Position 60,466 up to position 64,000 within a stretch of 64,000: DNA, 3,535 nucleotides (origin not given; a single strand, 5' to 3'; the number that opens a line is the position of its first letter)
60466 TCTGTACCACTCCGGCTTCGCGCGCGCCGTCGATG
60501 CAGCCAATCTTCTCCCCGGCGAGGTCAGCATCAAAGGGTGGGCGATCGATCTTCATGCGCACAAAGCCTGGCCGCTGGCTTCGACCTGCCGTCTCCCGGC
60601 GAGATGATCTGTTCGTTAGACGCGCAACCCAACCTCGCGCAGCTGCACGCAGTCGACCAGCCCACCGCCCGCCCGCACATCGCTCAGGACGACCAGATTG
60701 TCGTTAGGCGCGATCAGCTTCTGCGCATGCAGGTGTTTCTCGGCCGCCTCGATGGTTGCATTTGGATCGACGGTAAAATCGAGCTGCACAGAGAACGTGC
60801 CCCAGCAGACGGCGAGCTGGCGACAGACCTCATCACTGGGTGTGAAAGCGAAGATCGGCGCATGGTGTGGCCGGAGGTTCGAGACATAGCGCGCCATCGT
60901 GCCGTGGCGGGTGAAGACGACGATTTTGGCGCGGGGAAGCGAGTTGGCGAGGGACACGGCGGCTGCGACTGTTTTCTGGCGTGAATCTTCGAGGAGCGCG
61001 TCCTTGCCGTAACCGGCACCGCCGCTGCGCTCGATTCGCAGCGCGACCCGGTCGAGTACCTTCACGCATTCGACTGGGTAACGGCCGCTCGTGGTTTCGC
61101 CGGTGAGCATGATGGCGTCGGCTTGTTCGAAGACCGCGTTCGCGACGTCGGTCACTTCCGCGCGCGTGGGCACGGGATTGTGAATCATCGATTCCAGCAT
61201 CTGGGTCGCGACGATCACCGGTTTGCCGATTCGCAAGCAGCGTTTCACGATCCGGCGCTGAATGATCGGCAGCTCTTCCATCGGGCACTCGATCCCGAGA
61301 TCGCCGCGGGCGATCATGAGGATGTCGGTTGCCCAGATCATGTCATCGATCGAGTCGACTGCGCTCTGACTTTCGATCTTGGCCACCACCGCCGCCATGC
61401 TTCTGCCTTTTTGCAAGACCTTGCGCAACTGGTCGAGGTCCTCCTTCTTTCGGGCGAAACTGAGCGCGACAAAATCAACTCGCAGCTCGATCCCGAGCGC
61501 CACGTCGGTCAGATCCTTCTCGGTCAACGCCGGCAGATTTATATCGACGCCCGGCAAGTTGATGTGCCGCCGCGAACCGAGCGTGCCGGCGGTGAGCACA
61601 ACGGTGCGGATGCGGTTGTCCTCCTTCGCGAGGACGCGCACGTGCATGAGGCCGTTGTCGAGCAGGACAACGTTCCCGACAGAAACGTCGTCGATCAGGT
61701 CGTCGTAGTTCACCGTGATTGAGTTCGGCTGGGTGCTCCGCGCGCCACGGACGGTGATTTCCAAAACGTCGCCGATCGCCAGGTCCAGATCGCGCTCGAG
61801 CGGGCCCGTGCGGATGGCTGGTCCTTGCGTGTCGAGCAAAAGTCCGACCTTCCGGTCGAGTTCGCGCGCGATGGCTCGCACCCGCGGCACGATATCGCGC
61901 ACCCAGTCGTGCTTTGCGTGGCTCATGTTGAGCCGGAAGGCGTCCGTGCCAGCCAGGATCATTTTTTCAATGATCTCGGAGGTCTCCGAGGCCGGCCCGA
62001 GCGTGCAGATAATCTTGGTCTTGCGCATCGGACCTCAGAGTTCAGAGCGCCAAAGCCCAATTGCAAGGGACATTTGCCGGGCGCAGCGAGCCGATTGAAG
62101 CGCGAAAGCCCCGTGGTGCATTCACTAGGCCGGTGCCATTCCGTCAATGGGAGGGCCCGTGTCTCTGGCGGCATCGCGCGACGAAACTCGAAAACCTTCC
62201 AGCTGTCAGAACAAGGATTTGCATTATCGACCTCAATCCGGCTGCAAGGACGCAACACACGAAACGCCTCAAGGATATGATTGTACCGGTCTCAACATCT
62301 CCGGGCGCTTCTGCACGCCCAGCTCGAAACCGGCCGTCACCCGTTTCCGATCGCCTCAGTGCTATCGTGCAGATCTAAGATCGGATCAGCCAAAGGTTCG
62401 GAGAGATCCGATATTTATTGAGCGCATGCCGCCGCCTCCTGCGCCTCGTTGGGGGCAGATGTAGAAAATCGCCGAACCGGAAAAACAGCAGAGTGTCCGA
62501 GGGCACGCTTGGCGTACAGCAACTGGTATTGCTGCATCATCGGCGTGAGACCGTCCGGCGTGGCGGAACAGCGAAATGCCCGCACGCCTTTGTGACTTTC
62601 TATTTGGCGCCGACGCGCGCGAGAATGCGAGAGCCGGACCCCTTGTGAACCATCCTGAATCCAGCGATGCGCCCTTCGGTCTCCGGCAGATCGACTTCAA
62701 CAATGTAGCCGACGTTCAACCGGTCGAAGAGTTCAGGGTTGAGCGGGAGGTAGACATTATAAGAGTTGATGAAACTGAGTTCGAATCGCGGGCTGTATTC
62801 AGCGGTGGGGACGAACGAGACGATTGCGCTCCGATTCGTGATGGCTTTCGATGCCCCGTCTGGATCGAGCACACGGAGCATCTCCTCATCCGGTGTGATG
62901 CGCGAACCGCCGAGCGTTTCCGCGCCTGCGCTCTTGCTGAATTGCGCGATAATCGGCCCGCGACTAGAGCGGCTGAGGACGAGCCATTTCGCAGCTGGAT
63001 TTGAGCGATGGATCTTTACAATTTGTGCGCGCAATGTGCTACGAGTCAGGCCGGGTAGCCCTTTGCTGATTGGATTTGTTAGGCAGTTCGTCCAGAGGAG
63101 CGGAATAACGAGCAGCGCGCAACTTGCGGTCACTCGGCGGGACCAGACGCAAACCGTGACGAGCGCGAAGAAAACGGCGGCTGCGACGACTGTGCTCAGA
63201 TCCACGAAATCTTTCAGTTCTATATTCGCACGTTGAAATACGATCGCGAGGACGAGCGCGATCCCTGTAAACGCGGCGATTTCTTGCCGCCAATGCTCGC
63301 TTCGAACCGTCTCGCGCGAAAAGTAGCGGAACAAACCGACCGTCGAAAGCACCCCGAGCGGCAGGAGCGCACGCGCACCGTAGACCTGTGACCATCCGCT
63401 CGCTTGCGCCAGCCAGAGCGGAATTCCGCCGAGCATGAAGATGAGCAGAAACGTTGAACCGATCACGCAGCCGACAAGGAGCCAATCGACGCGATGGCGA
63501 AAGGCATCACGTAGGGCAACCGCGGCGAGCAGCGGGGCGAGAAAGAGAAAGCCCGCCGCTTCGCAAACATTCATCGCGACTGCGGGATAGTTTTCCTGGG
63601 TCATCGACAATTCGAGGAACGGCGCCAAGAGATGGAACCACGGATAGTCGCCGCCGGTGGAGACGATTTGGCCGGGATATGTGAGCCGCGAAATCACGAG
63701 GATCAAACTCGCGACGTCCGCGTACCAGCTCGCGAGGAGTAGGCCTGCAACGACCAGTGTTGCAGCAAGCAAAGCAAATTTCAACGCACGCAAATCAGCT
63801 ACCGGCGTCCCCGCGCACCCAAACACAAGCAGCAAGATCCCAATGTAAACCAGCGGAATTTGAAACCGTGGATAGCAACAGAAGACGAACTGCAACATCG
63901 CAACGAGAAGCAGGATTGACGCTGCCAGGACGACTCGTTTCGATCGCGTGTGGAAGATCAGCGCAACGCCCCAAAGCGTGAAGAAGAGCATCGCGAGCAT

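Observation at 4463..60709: Hyper-abundant 9-mer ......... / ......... embedded in unrelated genes in all frames (uptake-sequence-like genomic word)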

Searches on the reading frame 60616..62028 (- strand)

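Call 52: search_protein_families(library=pfam, proteins=[window:60616-62028:-], max_evalue=0.0001)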
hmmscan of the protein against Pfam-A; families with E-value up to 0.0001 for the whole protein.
window:60616-62028:- (470 aa): 2 families
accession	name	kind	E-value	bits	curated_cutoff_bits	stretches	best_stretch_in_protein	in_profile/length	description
PF00224.27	PK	-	4e-110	368.4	30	1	1-322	1-328/328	Pyruvate kinase, barrel domain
PF02887.21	PK_C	-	2.1e-21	76.6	28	1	352-455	2-105/114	Pyruvate kinase, alpha/beta domain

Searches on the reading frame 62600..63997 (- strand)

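Call 52: search_protein_families(library=pfam, proteins=[window:62600-63997:-], max_evalue=0.0001)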
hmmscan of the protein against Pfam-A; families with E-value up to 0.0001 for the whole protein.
window:62600-63997:- (465 aa): 2 families
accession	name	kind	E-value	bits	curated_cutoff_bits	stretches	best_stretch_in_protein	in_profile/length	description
PF24677.1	DUF7657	-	1.7e-33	116.4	26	1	8-227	176-400/401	Domain of unknown function (DUF7657)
PF24672.1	DUF7654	-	4e-15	56.2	27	1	317-434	2-112/145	Domain of unknown function (DUF7654)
